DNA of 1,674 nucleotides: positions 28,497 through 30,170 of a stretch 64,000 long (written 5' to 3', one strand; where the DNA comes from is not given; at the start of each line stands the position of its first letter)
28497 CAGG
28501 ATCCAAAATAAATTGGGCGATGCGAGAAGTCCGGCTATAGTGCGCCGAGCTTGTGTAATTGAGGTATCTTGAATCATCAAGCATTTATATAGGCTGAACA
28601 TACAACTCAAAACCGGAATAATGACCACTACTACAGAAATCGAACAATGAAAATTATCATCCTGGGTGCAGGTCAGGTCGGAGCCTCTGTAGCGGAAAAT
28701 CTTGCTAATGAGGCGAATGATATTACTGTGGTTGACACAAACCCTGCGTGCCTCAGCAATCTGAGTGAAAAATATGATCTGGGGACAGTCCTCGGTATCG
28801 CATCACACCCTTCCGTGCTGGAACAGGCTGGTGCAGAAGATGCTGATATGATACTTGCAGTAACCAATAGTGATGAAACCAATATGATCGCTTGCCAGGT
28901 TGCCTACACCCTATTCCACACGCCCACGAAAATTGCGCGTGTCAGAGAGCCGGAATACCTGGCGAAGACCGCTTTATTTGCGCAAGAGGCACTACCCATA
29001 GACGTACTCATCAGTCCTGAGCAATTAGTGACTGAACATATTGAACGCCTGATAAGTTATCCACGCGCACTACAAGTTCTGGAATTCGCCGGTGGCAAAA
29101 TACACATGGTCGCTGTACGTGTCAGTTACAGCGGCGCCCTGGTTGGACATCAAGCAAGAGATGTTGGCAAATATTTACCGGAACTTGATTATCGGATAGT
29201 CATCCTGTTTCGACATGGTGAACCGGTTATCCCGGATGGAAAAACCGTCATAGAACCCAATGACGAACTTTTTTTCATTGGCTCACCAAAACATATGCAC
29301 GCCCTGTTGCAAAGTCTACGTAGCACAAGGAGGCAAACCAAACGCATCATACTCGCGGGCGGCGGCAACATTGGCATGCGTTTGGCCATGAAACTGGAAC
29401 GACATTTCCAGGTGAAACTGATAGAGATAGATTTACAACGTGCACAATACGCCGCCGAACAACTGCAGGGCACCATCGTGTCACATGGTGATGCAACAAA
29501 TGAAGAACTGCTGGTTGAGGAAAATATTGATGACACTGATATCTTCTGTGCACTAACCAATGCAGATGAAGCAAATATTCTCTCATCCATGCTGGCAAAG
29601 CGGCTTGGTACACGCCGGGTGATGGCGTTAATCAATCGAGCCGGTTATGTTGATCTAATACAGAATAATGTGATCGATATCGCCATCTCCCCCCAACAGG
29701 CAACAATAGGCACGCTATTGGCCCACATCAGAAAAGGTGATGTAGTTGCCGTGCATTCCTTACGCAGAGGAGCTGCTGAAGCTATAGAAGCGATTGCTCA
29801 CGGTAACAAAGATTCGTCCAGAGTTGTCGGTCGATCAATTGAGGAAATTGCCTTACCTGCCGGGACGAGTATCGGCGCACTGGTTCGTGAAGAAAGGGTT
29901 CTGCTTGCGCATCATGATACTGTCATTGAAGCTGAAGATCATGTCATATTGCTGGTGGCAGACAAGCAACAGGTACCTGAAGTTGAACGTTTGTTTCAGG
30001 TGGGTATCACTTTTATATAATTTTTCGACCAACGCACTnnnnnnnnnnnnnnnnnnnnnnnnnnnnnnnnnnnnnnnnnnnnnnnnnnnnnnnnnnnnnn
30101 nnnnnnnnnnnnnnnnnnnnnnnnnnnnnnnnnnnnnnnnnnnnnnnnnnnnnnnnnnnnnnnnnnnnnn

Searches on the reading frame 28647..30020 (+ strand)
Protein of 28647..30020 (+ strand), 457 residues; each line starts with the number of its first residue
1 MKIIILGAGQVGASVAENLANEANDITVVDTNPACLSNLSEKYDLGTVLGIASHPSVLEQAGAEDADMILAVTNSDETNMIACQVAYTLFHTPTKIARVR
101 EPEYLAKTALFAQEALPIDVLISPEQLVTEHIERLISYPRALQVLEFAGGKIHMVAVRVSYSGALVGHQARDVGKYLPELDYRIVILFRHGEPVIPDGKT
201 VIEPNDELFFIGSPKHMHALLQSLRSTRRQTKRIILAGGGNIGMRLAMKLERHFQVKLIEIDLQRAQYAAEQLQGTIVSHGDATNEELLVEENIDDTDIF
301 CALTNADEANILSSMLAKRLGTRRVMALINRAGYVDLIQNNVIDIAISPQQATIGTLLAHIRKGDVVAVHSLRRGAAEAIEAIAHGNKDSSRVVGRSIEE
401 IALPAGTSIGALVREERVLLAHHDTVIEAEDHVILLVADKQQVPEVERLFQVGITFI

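Call 12: search_protein_families(library=pfam, proteins=[window:28647-30020:+], max_evalue=0.001)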
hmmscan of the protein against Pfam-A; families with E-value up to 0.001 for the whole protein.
window:28647-30020:+ (457 aa): 16 families
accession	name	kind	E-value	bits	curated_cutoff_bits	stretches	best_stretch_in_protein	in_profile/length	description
PF02254.24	TrkA_N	-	3.9e-50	169.5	23.8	2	3-108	1-102/116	TrkA-N domain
PF02080.26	TrkA_C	-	4.8e-25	87.7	27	2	154-222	1-68/71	TrkA-C domain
PF13241.12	NAD_binding_7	-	1.3e-09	39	22.1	1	2-80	9-76/104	Putative NAD(P)-binding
PF03435.24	Sacchrp_dh_NADP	-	8.1e-09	36.3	25.1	1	3-44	1-44/129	Saccharopine dehydrogenase NADP binding domain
PF07992.20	Pyr_redox_2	-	1.9e-06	28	26.1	0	2-38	2-38/291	Pyridine nucleotide-disulphide oxidoreductase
PF00070.33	Pyr_redox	-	2.7e-06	28.2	22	0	2-37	1-36/82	Pyridine nucleotide-disulphide oxidoreductase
PF01488.26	Shikimate_DH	-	8.6e-06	26.3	24.3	0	2-77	14-87/138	Shikimate / quinate 5-dehydrogenase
PF02737.24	3HCDH_N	-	1.5e-05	25.4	22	0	2-43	1-42/180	3-hydroxyacyl-CoA dehydrogenase, NAD binding domain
PF03807.23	F420_oxidored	-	2.3e-05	25.4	21.6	0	2-69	1-63/94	NADP oxidoreductase coenzyme F420-dependent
PF02558.23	ApbA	-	3.2e-05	24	22.2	0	3-37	1-34/150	Ketopantoate reductase PanE/ApbA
PF01262.27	AlaDh_PNT_C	-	3.5e-05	23.8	23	0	2-69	30-96/214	Alanine dehydrogenase/PNT, C-terminal domain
PF06690.17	HcgC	-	0.00016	21.7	31.4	0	2-42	45-84/248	FeGP cofactor biosynthesis protein, methyltransferase HcgC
PF02826.25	2-Hacid_dh_C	-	0.00031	20.6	25.1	0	224-276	29-81/178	D-isomer specific 2-hydroxyacid dehydrogenase, NAD binding domain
PF03721.20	UDPG_MGDP_dh_N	-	0.00034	20.7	27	0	1-42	1-42/187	UDP-glucose/GDP-mannose dehydrogenase family, NAD binding domain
PF01266.30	DAO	-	0.00052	20.1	27.9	0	2-33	1-32/353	FAD dependent oxidoreductase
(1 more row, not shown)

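Call 88: find_encoding_contigs(protein=window:28647-30020:+, flank=10000, max_places=3)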
Protein window:28647-30020:+ (457 aa): no gene with exactly this product is on record in the collection.
